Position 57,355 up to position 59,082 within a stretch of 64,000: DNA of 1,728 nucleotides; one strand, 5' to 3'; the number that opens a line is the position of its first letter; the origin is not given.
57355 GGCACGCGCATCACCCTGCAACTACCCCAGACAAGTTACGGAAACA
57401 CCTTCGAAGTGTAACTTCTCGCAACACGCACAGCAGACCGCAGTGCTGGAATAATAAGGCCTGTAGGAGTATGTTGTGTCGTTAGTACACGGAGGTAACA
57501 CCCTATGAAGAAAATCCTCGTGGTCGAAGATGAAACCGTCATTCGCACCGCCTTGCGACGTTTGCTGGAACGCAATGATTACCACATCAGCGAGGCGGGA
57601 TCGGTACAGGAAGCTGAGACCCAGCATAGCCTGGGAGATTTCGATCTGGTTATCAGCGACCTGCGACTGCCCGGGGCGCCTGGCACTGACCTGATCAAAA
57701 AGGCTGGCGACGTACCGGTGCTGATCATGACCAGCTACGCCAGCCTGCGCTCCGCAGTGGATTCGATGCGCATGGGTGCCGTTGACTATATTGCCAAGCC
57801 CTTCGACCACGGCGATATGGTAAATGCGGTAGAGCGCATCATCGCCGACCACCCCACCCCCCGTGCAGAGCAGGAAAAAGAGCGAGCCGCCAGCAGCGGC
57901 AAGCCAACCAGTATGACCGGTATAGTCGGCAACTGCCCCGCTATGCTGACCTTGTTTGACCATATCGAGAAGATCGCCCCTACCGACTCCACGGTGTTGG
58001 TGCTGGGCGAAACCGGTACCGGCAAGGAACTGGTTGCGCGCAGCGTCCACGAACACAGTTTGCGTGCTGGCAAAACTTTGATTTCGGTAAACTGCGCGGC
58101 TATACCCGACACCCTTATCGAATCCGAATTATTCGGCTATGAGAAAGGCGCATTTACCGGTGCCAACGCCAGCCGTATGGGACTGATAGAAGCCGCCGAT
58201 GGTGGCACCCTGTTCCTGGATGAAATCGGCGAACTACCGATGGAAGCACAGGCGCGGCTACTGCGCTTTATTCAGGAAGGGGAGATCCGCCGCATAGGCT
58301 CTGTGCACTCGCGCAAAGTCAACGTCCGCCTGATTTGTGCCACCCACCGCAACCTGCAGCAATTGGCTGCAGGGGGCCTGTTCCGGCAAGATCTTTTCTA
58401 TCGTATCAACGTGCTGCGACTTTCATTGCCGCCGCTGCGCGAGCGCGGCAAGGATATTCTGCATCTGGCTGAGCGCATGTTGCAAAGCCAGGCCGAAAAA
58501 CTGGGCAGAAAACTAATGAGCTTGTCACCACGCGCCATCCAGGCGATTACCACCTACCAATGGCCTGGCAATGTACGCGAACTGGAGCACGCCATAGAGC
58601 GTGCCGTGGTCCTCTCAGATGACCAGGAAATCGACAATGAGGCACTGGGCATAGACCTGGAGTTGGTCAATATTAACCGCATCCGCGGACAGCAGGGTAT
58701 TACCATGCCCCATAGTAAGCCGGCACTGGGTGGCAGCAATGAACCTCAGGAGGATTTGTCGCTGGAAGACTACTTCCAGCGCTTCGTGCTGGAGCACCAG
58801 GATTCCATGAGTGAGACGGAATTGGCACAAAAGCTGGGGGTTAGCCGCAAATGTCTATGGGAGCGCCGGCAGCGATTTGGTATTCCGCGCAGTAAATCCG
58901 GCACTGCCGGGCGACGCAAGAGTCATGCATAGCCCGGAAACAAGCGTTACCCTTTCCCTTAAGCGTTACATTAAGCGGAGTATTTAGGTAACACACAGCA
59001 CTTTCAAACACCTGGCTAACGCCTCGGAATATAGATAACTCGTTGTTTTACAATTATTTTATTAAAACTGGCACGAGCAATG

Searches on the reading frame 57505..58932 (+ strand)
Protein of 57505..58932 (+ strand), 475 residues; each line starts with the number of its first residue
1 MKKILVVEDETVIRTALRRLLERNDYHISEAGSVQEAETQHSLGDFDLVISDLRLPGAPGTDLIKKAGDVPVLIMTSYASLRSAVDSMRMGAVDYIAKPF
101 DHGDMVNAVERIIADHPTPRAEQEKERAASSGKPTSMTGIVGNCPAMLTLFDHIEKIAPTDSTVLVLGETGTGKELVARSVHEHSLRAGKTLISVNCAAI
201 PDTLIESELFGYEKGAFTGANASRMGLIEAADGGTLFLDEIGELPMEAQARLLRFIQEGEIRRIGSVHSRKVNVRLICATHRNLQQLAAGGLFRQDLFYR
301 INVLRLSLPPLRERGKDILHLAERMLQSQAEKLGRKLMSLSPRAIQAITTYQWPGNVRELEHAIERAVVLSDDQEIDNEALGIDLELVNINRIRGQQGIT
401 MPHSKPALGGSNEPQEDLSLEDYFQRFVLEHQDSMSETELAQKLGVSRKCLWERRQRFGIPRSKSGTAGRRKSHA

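Call 5: search_protein_families(library=pfam, proteins=[window:57505-58932:+])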
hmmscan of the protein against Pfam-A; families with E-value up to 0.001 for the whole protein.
window:57505-58932:+ (475 aa): 7 families
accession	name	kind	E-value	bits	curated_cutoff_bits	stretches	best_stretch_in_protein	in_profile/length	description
PF00158.32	Sigma54_activat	-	4.5e-70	235.1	20.2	1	140-306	1-167/168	Sigma-54 interaction domain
PF14532.12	Sigma54_activ_2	-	6.1e-24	85.3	25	1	141-311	1-138/138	Sigma-54 interaction domain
PF00072.30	Response_reg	-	2.8e-22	79.4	30.2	1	4-110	1-111/111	Response regulator receiver domain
PF25601.1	AAA_lid_14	-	7.5e-22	77.4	27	1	312-381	1-70/87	AAA+ ATPase lid domain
PF07728.20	AAA_5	-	2e-05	25.1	22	1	164-281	2-122/139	AAA domain (dynein-related subfamily)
PF00004.35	AAA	-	0.00035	21.5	21.2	1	164-287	1-114/131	ATPase family associated with various cellular activities (AAA)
PF07724.20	AAA_2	-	0.00053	20.5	27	0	162-265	4-108/166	AAA domain (Cdc48 subfamily)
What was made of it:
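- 57505..58932 (+): cbrB, an NtrC-type sigma-54 activator (receiver domain plus AAA+ domain). Pfam finds Response_reg, Sigma54_activat and AAA_lid_14 (call 5).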

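Call 7: find_homologous_proteins(query=window:57505-58932:+, max_evalue=1e-50)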
Query window:57505-58932:+ (475 aa): 8000 proteins with E <= 1e-50 among 8000 candidates; the best 120 are listed.
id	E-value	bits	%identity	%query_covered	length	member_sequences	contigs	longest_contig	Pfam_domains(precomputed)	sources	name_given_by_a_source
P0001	0.0e+0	1048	100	100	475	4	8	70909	PF00158.33,PF25601.2,PF14532.13,PF07728.21,PF00072.31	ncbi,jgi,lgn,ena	jgi:DNA-binding NtrC family response regulator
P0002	0.0e+0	1015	97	100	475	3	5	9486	PF00158.33,PF25601.2,PF14532.13,PF07728.21,PF00072.31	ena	-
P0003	1.7e-274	929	89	100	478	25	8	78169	PF00158.33,PF25601.2,PF14532.13,PF07728.21,PF00072.31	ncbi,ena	-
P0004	1.4e-269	912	88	100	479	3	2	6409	PF00158.33,PF25601.2,PF14532.13,PF07728.21,PF00072.31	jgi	jgi:two-component system response regulator HydG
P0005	2.3e-269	912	87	100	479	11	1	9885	PF00158.33,PF25601.2,PF14532.13,PF07728.21,PF00072.31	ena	-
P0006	3.8e-269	911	87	100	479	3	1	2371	PF00158.33,PF25601.2,PF14532.13,PF07728.21,PF00072.31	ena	-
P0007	8.3e-269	910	88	100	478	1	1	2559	PF00158.33,PF25601.2,PF14532.13,PF07728.21,PF00072.31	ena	-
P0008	2.8e-268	908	88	100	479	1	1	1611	PF00158.33,PF25601.2,PF14532.13,PF07728.21,PF00072.31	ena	-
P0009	3.7e-268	908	87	100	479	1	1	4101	PF00158.33,PF25601.2,PF14532.13,PF07728.21,PF00072.31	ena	-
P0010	3.9e-268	908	87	100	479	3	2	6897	PF00158.33,PF25601.2,PF14532.13,PF07728.21,PF00072.31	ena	-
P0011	5.9e-268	907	87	100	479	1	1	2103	PF00158.33,PF25601.2,PF14532.13,PF07728.21,PF00072.31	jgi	jgi:DNA-binding NtrC family response regulator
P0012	1.0e-267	906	87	100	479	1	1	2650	PF00158.33,PF25601.2,PF14532.13,PF07728.21,PF00072.31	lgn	-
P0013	1.6e-267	906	87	100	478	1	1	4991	PF00158.33,PF25601.2,PF14532.13,PF07728.21,PF00072.31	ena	-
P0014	4.6e-267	904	87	100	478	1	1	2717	PF00158.33,PF25601.2,PF14532.13,PF00072.31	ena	-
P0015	5.0e-267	904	87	100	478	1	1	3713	PF00158.33,PF25601.2,PF14532.13,PF00072.31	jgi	-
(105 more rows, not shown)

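Call 9: find_related_loci(query=window:57505-58932:+, collection=genome_contigs, flank=3000)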
Query window:57505-58932:+ (475 aa) in genome_contigs; peptide patterns used: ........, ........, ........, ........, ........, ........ (x = any residue, [..] = any of these).
600 stretches matched a pattern (row limit reached: there are more); 600 encode a relative of the query (tblastn E <= 1e-3); the best 80 are kept; 80 distinct loci.
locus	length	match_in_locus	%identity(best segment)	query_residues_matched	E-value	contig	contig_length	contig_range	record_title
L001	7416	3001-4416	83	1-475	0e+0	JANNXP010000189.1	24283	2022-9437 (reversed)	MAG: Haliea sp. isolate VAR_34_metabat_169 VAR_34_k141_2779449, whole genome shotgun sequence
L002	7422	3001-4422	82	1-475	0e+0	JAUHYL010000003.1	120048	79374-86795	MAG: Gammaproteobacteria bacterium isolate 3_bin.63 NODE_288_length_120048_cov_1.493650, whole genome shotgun sequence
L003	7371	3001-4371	66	1-466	0e+0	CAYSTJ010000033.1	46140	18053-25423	MAG TPA_asm: uncultured Cellvibrionaceae bacterium isolate SRP220891_co3_13 genome assembly, contig: NODE_651_length_461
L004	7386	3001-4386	65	1-466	0e+0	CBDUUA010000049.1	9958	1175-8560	MAG TPA_asm: uncultured Cellvibrionales bacterium isolate SRR21487740_binner13_Refined_10 genome assembly, contig: ERZ25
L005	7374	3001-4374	64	1-462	0e+0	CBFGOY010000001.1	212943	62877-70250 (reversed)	MAG TPA_asm: uncultured Cellvibrionaceae bacterium isolate SRR14536362_concoct_38 genome assembly, contig: ERZ27321111.4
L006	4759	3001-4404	61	1-464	0e+0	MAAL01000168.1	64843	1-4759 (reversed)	Gammaproteobacteria bacterium 42_54_T18 BD02T18_scaffold_149, whole genome shotgun sequence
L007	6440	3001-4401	60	1-468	0e+0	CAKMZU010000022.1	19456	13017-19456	uncultured Gammaproteobacteria bacterium isolate LS06H_Bin2 genome assembly, contig: NODE_77_length_19456_cov_4.076594,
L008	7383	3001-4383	63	1-467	0e+0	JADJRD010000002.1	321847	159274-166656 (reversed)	MAG: Cellvibrio sp. isolate Fred_18-Q3-R57-64_MAXAC.373 tig00003191-10-3207610, whole genome shotgun sequence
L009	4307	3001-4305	66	1-447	0e+0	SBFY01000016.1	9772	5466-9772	MAG: Gammaproteobacteria bacterium isolate M0112 scaffold_1009_1, whole genome shotgun sequence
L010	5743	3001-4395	59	1-464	1e-178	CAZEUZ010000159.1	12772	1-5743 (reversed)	MAG TPA_asm: uncultured Cellvibrionaceae bacterium isolate binchicken_co372_150 genome assembly, contig: k141_1653987, w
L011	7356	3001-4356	58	4-467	7e-172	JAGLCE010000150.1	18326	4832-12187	MAG: Endozoicomonadaceae bacterium isolate SW_3_10 ROV166.bin.10.fa_150, whole genome shotgun sequence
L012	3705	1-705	78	235-472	1e-109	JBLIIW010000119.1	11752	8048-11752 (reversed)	MAG: Halieaceae bacterium isolate 3300054696_122 Ga0535666_0010065, whole genome shotgun sequence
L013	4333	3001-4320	42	4-454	4e-102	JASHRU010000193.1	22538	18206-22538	MAG: Candidatus Acidiferrales bacterium isolate JOPF109 JOPF_N103_contig_35115, whole genome shotgun sequence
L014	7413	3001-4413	41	3-466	3e-101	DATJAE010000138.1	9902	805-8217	MAG TPA_asm: Kofleriaceae bacterium isolate SMAG_U15319 k141_3734413, whole genome shotgun sequence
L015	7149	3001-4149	46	1-381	4e-100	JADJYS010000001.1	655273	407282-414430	MAG: bacterium isolate Lyne_18-Q3-R50-59_BATAC.526 tig00003239-10-6545020, whole genome shotgun sequence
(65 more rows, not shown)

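Call 38: search_protein_families(library=ncbifam, proteins=[window:57505-58932:+], max_evalue=0.00001)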
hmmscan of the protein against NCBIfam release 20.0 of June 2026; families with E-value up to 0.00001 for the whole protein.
window:57505-58932:+ (475 aa): 86 families (the best 25 are shown)
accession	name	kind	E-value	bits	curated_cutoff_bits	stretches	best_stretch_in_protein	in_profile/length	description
TIGR01818.1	ntrC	equivalog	3.6e-118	395.3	558.6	1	4-387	1-383/463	nitrogen regulation protein NR(I)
NF008469.0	PRK11361.1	equivalog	2.1e-111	372.9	714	1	2-461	5-457/461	acetoacetate metabolism transcriptional regulator AtoC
TIGR02915.1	PEP_resp_reg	equivalog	1.7e-108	363.3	502.6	1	4-385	1-386/445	PEP-CTERM-box response regulator transcription factor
TIGR01817.1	nifA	equivalog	4.6e-105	352.4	528.85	1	115-383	172-440/534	nif-specific transcriptional activator NifA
NF003451.0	PRK05022.1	equivalog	2.4e-103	346.6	476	1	121-459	172-509/512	nitric oxide reductase transcriptional regulator NorR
NF007689.0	PRK10365.1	equivalog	5.2e-103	345.2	760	1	3-390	7-391/441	sigma-54-dependent response regulator transcription factor ZraR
NF008176.1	PRK10923.1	equivalog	2.1e-100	336.6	620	1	3-385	5-385/469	nitrogen regulation protein NR(I)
NF049963.1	RespRegFlgRCampy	domain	6.1e-100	335.1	750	1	4-383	3-379/429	fla regulon two-component system response regulator FlgR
NF041946.1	LuxO_transreg_Vib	equivalog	2.9e-99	332.9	800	1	7-396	2-391/463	quorum-sensing sigma-54 dependent transcriptional regulator LuxO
NF038308.1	RNA_repair_RtcR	equivalog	4.4e-95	319.5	650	1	81-464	123-503/530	RNA repair transcriptional activator RtcR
NF041552.1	TF_PrdR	equivalog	7e-92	308.6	795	1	136-381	265-510/577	sigma-54 dependent transcriptional regulator PrdR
NF050807.1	TransRegFlbDCaul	equivalog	9.2e-88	295.1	750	1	47-382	47-362/454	sigma-54-dependent transcriptional regulator FlbD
NF011695.0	PRK15115.1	equivalog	3.5e-87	293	763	1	3-376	8-373/445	two-component system response regulator GlrR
NF051870.1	NAssimRespRegNtrX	equivalog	3.5e-84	283.3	600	1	1-382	1-382/452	nitrogen assimilation response regulator NtrX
TIGR02329.1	propionate_PrpR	equivalog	5.1e-84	282.8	499.2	1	61-455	156-524/526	propionate catabolism operon regulatory protein PrpR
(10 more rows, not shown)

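Call 45: list_cluster_members(proteins=[window:57505-58929:+, L115:909-2324:+, L119:900-2342:+, L121:903-2351:+, L124:915-2336:+, L126:643-2067:+, L128:900-2336:+, L131:921-2342:+, L134:906-2342:+, L136:912-2321:+])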
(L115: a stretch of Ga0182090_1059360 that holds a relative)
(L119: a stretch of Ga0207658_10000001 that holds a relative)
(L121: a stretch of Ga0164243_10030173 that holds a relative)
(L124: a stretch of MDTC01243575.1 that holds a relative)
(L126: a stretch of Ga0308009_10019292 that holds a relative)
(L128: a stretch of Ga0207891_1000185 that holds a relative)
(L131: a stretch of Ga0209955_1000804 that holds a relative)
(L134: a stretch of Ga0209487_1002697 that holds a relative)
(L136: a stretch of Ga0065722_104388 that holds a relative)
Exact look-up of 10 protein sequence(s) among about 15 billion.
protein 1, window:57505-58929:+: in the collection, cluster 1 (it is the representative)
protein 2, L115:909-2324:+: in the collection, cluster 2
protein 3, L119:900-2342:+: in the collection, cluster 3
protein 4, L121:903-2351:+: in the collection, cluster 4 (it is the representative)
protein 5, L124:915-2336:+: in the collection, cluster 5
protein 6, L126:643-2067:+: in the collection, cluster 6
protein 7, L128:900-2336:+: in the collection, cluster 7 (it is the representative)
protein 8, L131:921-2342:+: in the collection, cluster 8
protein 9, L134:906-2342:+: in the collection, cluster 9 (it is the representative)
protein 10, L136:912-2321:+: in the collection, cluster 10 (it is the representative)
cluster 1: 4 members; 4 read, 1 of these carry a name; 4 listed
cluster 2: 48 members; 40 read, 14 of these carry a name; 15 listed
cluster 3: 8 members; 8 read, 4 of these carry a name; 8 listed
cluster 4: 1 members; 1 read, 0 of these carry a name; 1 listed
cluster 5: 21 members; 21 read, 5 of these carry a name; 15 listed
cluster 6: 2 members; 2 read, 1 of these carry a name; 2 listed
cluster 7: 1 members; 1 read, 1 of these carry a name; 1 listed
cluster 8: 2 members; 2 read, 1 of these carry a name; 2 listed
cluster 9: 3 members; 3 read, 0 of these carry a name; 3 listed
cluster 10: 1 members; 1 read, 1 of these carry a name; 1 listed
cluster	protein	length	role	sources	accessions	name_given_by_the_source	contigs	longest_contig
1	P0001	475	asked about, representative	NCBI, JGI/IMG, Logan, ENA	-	DNA-binding NtrC family response regulator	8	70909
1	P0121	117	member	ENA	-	-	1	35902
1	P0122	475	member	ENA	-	-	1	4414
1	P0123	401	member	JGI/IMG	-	-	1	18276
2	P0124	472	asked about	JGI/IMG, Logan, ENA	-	DNA-binding NtrC family response regulator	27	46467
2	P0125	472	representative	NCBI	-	-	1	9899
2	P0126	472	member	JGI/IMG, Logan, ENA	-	two-component system response regulator HydG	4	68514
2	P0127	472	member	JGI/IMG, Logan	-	DNA-binding NtrC family response regulator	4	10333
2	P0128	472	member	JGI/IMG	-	DNA-binding NtrC family response regulator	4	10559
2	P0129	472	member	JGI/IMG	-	DNA-binding NtrC family response regulator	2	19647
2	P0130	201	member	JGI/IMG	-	DNA-binding NtrC family response regulator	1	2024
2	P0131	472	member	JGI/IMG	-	DNA-binding NtrC family response regulator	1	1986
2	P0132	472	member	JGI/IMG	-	DNA-binding NtrC family response regulator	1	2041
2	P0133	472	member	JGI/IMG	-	DNA-binding NtrC family response regulator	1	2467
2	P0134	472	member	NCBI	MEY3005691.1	MAG: hypothetical protein RI942_33 [Pseudomonadota bacterium]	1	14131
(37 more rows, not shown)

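Call 66: find_encoding_contigs(protein=window:57505-58932:+, flank=1500, max_places=5)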
Protein window:57505-58932:+ (475 aa): 14 contigs read that carry it; 5 places shown.
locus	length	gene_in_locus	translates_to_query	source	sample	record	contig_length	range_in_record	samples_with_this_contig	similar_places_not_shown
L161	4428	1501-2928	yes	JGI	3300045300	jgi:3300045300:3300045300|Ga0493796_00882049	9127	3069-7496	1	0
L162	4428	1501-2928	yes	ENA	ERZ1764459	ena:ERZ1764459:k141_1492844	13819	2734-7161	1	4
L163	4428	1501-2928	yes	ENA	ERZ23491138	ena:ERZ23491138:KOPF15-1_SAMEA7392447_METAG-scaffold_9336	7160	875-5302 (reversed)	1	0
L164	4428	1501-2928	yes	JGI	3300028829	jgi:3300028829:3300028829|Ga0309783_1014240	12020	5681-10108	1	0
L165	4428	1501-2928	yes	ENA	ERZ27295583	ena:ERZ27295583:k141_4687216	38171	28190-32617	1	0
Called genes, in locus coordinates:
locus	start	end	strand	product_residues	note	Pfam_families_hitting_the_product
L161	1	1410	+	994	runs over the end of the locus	PF00989:PAS, PF00512:HisKA, PF02518:HATPase_c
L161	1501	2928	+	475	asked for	PF00072:Response_reg, PF07728:AAA_5 (faint), PF00158:Sigma54_activat, PF14532:Sigma54_activ_2, PF25601:AAA_lid_14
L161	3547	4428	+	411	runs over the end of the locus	PF01743:PolyA_pol, PF12627:PolyA_pol_RNAbd, PF12626:PolyA_pol_arg_C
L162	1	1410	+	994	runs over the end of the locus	PF00989:PAS, PF00512:HisKA, PF02518:HATPase_c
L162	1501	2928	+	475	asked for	PF00072:Response_reg, PF07728:AAA_5 (faint), PF00158:Sigma54_activat, PF14532:Sigma54_activ_2, PF25601:AAA_lid_14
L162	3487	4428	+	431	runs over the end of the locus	PF01743:PolyA_pol, PF12627:PolyA_pol_RNAbd, PF12626:PolyA_pol_arg_C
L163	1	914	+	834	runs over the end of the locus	-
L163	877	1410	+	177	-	PF02518:HATPase_c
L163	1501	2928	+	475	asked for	PF00072:Response_reg, PF07728:AAA_5 (faint), PF00158:Sigma54_activat, PF14532:Sigma54_activ_2, PF25601:AAA_lid_14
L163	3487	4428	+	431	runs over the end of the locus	PF01743:PolyA_pol, PF12627:PolyA_pol_RNAbd, PF12626:PolyA_pol_arg_C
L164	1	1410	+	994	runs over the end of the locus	PF00989:PAS, PF00512:HisKA, PF02518:HATPase_c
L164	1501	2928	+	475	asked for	PF00072:Response_reg, PF07728:AAA_5 (faint), PF00158:Sigma54_activat, PF14532:Sigma54_activ_2, PF25601:AAA_lid_14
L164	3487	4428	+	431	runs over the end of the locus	PF01743:PolyA_pol, PF12627:PolyA_pol_RNAbd, PF12626:PolyA_pol_arg_C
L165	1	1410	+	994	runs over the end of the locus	PF00989:PAS, PF00512:HisKA, PF02518:HATPase_c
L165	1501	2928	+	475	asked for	PF00072:Response_reg, PF07728:AAA_5 (faint), PF00158:Sigma54_activat, PF14532:Sigma54_activ_2, PF25601:AAA_lid_14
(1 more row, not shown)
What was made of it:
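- Checked: Four of them start pcnB at TTG 59491 and one at 59551, so the gap is really about 558 bp (call 66).
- Gene callers find nothing there (call 66).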
